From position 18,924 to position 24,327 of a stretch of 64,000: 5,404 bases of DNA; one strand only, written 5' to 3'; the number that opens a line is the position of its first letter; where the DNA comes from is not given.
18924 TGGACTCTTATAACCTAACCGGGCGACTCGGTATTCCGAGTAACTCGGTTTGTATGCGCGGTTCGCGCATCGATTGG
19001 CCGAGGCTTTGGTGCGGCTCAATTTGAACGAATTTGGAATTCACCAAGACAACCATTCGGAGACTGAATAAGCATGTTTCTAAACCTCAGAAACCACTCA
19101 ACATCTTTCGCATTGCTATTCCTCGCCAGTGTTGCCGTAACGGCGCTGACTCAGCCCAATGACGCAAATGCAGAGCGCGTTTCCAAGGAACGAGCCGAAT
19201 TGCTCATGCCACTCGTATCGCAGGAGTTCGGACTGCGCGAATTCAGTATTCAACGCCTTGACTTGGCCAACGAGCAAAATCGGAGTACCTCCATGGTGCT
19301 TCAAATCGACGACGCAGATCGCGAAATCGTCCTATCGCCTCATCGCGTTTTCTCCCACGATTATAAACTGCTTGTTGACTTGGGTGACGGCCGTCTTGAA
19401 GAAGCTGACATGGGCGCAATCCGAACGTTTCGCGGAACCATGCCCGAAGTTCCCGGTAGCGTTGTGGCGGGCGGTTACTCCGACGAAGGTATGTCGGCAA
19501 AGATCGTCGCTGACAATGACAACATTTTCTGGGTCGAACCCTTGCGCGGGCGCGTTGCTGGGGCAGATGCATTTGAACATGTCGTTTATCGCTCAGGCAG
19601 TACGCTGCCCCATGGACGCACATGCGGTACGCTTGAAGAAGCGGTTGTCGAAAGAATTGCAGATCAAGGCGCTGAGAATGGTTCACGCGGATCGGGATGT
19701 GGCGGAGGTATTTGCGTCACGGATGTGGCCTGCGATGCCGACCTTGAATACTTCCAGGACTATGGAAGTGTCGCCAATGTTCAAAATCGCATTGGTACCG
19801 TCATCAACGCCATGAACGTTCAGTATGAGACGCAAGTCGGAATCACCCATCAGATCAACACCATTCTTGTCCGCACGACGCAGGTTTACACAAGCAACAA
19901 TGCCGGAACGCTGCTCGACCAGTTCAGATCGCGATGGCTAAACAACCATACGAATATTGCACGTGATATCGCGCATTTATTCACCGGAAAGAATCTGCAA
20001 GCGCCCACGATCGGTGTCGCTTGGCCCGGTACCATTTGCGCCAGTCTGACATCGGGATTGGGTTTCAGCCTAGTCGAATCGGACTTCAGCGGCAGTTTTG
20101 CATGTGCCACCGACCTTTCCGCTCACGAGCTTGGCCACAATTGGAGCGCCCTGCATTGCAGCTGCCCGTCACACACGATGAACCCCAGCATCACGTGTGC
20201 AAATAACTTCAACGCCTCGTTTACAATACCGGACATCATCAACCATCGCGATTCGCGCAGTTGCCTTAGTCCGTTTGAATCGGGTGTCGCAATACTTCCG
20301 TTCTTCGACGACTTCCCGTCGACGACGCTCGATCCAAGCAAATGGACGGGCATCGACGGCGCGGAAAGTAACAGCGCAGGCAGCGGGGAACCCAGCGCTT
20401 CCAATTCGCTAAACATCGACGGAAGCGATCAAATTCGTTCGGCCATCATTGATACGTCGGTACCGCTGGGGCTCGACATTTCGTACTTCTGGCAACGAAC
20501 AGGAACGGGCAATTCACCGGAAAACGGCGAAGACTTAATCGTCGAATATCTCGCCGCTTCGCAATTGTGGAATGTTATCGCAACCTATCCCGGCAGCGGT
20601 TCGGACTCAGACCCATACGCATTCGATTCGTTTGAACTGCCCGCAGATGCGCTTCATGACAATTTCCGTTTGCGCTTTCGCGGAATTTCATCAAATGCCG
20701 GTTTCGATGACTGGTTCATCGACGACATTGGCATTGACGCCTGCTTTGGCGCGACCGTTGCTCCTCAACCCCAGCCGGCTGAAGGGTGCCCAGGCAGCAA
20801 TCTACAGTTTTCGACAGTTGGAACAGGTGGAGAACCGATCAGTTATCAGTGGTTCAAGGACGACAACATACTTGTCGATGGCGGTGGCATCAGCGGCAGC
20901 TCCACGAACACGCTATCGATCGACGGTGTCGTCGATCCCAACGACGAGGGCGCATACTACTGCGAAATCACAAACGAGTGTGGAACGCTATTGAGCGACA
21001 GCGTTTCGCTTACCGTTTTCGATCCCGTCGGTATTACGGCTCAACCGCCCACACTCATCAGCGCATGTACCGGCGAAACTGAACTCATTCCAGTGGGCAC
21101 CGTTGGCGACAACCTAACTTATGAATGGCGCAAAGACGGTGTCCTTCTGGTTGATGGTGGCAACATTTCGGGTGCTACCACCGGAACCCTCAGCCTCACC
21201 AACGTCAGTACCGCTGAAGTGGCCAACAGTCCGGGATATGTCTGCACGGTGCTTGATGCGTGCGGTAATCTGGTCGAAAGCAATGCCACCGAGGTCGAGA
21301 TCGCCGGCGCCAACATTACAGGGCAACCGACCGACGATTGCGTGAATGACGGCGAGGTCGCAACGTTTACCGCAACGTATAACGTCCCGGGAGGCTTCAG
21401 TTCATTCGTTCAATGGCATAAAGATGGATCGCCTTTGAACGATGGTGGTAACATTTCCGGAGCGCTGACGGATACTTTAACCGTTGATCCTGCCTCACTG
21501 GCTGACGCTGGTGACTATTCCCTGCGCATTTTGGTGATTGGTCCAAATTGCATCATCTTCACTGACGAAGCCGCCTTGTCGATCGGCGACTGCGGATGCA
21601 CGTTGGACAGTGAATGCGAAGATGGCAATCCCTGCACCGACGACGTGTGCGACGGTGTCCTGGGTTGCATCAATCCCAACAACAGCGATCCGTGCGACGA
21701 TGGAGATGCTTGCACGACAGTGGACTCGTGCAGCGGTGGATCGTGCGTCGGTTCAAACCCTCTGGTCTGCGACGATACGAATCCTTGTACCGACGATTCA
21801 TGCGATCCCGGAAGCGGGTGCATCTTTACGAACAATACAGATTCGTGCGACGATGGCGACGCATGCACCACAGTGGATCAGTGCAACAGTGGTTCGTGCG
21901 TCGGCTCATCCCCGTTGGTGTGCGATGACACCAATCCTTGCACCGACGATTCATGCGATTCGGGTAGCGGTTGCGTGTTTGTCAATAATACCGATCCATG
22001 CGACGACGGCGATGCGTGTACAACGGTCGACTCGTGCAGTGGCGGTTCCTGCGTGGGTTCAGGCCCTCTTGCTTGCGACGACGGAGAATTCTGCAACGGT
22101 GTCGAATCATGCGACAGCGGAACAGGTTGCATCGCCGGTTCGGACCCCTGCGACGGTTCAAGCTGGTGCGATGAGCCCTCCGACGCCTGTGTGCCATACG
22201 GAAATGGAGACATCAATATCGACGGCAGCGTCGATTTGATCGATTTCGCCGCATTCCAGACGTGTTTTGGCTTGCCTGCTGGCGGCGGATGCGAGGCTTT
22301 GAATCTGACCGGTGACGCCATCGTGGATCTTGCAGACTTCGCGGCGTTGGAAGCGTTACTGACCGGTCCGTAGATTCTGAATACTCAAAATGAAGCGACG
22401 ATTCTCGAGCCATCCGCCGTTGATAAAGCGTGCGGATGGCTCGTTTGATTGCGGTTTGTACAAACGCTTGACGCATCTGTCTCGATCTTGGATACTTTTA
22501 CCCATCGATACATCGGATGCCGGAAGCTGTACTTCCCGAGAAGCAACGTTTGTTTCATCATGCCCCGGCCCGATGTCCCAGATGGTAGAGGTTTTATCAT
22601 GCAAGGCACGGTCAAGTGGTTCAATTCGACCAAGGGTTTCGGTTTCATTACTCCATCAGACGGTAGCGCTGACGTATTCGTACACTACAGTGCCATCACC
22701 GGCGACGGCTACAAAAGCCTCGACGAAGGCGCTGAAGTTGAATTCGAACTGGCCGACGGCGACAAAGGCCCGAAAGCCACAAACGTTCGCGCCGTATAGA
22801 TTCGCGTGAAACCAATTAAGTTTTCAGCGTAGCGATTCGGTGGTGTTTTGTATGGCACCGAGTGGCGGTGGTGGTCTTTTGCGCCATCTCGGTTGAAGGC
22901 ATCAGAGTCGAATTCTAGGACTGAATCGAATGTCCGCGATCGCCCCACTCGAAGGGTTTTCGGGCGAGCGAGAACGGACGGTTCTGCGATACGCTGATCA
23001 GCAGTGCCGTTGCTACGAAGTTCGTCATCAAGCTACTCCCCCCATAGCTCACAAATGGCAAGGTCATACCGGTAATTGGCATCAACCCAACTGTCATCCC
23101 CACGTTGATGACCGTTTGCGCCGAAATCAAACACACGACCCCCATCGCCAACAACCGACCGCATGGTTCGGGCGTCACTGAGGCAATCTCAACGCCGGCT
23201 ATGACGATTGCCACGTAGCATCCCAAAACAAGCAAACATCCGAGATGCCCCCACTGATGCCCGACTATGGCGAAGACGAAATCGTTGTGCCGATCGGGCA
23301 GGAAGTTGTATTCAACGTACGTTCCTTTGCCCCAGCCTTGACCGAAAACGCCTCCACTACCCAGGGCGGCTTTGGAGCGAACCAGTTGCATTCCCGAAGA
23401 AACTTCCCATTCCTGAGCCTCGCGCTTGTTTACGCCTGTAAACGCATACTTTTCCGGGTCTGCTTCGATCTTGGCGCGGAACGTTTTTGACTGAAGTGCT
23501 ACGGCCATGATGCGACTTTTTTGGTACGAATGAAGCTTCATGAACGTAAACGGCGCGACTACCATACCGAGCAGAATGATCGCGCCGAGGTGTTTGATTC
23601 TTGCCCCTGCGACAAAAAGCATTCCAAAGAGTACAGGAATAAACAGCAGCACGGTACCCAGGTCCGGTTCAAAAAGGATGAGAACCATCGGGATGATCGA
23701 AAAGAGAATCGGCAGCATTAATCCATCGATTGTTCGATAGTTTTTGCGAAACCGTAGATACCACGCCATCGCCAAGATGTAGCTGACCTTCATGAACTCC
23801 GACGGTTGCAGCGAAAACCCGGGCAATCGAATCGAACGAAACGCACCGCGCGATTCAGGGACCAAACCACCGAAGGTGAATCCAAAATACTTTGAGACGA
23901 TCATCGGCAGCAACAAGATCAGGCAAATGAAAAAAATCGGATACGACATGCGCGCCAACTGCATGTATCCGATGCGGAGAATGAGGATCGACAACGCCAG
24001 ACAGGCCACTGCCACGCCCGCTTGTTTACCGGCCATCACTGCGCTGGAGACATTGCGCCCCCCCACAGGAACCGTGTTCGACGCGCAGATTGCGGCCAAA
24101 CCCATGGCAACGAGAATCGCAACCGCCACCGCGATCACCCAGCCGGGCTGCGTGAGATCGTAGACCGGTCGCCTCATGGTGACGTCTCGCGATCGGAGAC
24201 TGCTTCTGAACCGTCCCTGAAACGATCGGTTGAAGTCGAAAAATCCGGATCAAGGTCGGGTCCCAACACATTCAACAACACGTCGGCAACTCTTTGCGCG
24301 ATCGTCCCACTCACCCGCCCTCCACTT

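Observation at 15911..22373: Adjacent giant secreted hydrolases (BNR beta-propeller and M12B metzincin) share a C-terminal cassette: three Ig-like domains plus a dockerin-like domain ending in GP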

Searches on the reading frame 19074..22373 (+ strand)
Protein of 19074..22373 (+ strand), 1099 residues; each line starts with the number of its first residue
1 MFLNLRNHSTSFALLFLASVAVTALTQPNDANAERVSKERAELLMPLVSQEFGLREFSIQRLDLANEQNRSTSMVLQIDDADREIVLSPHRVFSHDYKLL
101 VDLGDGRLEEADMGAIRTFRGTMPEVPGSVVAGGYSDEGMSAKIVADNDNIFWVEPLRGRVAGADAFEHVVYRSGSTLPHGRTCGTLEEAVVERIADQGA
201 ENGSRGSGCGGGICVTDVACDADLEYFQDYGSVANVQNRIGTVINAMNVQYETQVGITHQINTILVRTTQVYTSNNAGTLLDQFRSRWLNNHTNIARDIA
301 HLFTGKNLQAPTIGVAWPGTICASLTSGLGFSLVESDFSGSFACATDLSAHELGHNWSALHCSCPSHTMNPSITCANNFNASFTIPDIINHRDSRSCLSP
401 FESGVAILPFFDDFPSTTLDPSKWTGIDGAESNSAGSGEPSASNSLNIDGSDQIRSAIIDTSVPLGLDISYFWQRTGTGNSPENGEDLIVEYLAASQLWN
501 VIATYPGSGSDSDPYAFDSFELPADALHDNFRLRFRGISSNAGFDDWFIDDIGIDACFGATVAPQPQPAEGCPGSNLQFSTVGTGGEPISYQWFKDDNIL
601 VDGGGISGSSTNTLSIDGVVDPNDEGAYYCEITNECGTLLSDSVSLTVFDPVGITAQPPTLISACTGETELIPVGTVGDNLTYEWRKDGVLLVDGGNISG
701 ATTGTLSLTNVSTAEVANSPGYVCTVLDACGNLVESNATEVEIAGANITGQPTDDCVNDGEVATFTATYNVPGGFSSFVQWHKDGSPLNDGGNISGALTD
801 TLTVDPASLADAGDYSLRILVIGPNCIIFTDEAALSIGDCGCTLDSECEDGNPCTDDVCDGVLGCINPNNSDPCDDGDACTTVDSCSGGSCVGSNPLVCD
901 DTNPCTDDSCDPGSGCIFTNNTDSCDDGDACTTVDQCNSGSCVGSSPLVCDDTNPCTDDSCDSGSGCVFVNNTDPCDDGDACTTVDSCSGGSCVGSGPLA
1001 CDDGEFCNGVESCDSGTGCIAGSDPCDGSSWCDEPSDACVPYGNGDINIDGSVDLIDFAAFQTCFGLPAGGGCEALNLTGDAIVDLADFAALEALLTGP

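Call 5: search_protein_families(library=pfam, proteins=[window:19074-22373:+], max_evalue=0.01)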
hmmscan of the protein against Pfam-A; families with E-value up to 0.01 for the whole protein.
window:19074-22373:+ (1099 aa): 9 families
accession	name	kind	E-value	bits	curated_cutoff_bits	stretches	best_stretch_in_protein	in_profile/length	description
PF13688.12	Reprolysin_5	-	5.5e-18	66.3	27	1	217-375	6-169/196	Metallo-peptidase family M12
PF13927.12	Ig_3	-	1.3e-15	58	30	2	565-634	7-78/78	Immunoglobulin domain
PF07679.22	I-set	-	6e-15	55.5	23.7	2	565-648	6-90/90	Immunoglobulin I-set domain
PF13582.12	Reprolysin_3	-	2.4e-14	54.4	22.4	1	238-361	2-122/123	Metallo-peptidase family M12B Reprolysin-like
PF00526.23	Dicty_CTDC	-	5.2e-12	45.8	27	3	899-919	2-22/24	Dictyostelium (slime mold) repeat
PF13895.12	Ig_2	-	3.5e-10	40.4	27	1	583-648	23-79/79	Immunoglobulin domain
PF01421.25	Reprolysin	-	2.1e-09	38.1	20.8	1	223-372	10-167/200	Reprolysin (M12B) family zinc metalloprotease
PF13583.11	Reprolysin_4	-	2.2e-09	37.7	22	1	215-379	4-169/203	Metallo-peptidase family M12B Reprolysin-like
PF13574.12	Reprolysin_2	-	5.1e-08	33.5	27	1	234-364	2-144/195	Metallo-peptidase family M12B Reprolysin-like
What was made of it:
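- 19074..22373 (+): Gene for a 1099-aa secreted M12B (reprolysin-like) metalloprotease. Reprolysin_5 at 66.3 bits and the motif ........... (call 5).
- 19716..20210 (+): Reprolysin catalytic domain (aa 215-379). Pfam Reprolysin_5, _3, _4 and Reprolysin (call 5).
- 20763..21584 (+): Three Ig-like domains (aa 564-837). Pfam Ig_3 and I-set (call 5).
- On M12B reprolysin metzincin (19074..22373): Reprolysin_5 at 66.3 bits and Reprolysin_3 at 54.4 bits (call 5).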

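Call 6: search_protein_families(library=ncbifam, proteins=[window:19074-22373:+], max_evalue=0.01)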
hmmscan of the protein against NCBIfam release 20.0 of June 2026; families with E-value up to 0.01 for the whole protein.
window:19074-22373:+ (1099 aa): 0 families

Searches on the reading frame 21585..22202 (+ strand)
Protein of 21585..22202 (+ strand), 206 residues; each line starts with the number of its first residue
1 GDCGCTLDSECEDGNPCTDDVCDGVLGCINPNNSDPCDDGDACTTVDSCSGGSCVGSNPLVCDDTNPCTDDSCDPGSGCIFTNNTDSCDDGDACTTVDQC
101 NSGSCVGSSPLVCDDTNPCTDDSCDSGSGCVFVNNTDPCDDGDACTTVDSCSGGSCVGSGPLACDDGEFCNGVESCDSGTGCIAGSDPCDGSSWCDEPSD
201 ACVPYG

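Call 69: search_protein_families(library=pfam, proteins=[window:21585-22202:+], max_evalue=1)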
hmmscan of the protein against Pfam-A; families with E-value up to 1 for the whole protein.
seq(206 aa): 1 family
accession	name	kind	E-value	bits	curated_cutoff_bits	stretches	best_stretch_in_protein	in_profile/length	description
PF00526.23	Dicty_CTDC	-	1.2e-15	57.4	27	3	62-82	2-22/24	Dictyostelium (slime mold) repeat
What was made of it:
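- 21585..22181 (+): Cys-rich Dicty_CTDC-like repeats (aa 838-1036) inserted between Ig3 and the tail. Pfam Dicty_CTDC 57.4 bits (call 69).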

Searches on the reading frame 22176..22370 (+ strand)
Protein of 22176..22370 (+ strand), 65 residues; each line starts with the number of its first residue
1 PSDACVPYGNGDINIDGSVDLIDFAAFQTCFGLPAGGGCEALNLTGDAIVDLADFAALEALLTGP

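Call 9: search_protein_families(library=pfam, proteins=[window:22176-22370:+], max_evalue=10)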
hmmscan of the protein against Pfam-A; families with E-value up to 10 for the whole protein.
seq(65 aa): 2 families
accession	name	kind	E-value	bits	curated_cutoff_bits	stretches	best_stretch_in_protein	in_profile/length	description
PF00404.24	Dockerin_1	-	0.00069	20.2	22.9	1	11-59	2-53/57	Dockerin type I domain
PF21829.1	DUF6889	-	0.026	14.7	23.9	1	15-25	7-17/40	Family of unknown function (DUF6889)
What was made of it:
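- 22188..22370 (+): Type-B dockerin-like tail (aa 1039-1099) ending TGP. Pfam Dockerin_1 20.2 bits, E 7e-4, below the 22.9 cutoff (call 9).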

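Call 16: search_protein_families(library=ncbifam, proteins=[window:22176-22370:+], max_evalue=10)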
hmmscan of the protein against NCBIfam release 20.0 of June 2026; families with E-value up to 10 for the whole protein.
seq(65 aa): 2 families
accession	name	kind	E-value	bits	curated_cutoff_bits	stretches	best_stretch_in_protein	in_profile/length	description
NF041540.1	dockerin_GC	domain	0.12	12.8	29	1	12-57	11-58/67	GC-type dockerin domain-anchored protein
NF045500.1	Omp28_seleno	equivalog_domain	0.26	10.6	200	1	10-60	321-373/377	Omp28-related selenoprotein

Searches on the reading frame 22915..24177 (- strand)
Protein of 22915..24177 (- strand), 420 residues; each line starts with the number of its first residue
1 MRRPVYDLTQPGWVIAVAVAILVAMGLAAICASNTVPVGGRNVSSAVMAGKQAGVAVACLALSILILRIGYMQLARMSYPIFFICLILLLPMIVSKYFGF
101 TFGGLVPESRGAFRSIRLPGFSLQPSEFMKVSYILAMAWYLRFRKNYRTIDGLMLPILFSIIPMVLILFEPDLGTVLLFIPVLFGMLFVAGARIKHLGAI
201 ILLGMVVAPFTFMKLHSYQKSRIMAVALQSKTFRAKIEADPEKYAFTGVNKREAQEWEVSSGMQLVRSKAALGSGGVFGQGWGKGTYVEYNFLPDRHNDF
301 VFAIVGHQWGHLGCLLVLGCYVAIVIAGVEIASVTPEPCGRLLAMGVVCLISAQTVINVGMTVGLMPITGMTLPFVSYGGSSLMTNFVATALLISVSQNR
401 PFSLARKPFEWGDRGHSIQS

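Call 48: search_protein_families(library=pfam, proteins=[window:22915-24177:-], max_evalue=0.0001)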
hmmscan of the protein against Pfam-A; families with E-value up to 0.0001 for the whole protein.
window:22915-24177:- (420 aa): 1 family
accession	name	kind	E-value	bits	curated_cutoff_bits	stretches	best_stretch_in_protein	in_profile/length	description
PF01098.24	FTSW_RODA_SPOVE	-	1.3e-76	258.4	26.4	1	16-399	5-353/356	Cell cycle protein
